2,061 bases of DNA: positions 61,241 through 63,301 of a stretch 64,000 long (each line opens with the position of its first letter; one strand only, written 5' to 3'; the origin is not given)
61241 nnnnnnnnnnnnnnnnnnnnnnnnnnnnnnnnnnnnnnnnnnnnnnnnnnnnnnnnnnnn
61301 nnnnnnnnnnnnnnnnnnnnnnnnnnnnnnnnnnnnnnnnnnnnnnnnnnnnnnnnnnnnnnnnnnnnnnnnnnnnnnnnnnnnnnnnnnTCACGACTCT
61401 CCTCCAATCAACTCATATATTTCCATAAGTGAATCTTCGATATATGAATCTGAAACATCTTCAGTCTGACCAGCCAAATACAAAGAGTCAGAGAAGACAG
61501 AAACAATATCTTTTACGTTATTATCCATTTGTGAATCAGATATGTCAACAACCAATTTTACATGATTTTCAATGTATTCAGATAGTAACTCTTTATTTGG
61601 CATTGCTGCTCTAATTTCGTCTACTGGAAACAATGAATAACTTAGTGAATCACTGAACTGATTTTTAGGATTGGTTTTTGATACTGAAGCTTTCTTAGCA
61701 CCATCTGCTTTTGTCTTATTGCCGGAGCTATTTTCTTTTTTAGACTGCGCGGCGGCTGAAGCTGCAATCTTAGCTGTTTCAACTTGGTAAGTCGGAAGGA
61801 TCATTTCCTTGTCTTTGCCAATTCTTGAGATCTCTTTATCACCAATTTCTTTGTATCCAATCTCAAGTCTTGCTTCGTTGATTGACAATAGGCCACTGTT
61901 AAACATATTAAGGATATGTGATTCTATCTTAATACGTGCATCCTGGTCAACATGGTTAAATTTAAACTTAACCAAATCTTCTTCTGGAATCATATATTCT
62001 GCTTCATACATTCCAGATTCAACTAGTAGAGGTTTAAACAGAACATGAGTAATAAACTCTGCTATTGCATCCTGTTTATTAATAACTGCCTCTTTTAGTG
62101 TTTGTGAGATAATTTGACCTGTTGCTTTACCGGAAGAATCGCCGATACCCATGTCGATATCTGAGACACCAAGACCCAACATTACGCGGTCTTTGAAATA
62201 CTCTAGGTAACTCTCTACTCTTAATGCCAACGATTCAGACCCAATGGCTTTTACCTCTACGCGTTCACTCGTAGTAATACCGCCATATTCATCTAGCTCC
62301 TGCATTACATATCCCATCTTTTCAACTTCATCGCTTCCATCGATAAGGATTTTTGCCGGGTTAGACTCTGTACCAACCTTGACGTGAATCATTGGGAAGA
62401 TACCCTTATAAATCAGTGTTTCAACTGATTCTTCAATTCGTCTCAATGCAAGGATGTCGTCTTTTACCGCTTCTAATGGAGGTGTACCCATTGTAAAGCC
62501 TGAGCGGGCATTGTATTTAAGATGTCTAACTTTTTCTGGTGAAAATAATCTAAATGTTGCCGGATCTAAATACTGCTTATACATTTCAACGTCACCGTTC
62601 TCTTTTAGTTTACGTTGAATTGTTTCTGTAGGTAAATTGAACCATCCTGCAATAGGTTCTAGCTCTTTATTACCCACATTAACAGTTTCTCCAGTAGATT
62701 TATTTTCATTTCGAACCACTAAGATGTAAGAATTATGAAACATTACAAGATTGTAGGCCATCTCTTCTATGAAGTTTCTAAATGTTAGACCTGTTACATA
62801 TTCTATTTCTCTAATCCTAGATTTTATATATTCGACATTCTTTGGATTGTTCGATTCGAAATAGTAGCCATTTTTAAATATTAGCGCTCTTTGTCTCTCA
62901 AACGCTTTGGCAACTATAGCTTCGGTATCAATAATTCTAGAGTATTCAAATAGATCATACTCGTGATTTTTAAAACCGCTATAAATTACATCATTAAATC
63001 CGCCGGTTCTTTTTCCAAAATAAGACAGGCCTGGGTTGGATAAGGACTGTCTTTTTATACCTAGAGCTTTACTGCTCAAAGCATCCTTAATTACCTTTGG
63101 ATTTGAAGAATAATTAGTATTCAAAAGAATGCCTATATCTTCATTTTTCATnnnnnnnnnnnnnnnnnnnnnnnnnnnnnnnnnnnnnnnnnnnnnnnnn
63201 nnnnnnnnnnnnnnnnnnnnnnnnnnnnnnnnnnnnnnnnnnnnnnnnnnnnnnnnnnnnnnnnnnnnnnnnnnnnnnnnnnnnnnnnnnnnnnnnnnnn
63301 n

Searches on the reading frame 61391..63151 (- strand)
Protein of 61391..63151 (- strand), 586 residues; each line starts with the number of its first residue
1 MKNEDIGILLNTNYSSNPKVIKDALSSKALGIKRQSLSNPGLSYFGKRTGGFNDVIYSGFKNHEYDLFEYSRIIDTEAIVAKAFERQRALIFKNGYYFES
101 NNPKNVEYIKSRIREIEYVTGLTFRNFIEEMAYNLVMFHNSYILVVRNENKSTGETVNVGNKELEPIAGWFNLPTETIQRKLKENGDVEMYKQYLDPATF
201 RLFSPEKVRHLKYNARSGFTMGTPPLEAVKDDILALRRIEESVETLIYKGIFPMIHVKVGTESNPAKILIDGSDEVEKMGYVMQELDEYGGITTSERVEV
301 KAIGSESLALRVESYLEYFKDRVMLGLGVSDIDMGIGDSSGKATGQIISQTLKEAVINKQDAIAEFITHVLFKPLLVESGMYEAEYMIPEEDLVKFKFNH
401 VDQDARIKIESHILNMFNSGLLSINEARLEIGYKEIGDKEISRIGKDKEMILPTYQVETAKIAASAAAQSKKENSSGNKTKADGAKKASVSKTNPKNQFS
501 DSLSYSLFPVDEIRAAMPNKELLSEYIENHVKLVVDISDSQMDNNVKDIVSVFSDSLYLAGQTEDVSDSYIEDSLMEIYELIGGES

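Call 65: search_protein_families(library=phrogs, proteins=[window:61391-63151:-], max_evalue=0.001)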
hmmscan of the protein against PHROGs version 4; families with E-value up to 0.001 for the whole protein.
window:61391-63151:- (586 aa): 3 families
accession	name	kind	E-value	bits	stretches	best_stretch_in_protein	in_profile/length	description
phrog_9232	-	head and packaging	3.1e-41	142.8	1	62-489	54-480/502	portal protein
phrog_12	-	head and packaging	8.1e-13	49.2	1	122-241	138-238/646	portal protein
phrog_2662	-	head and packaging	3.4e-06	26.9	0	392-541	362-514/717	portal protein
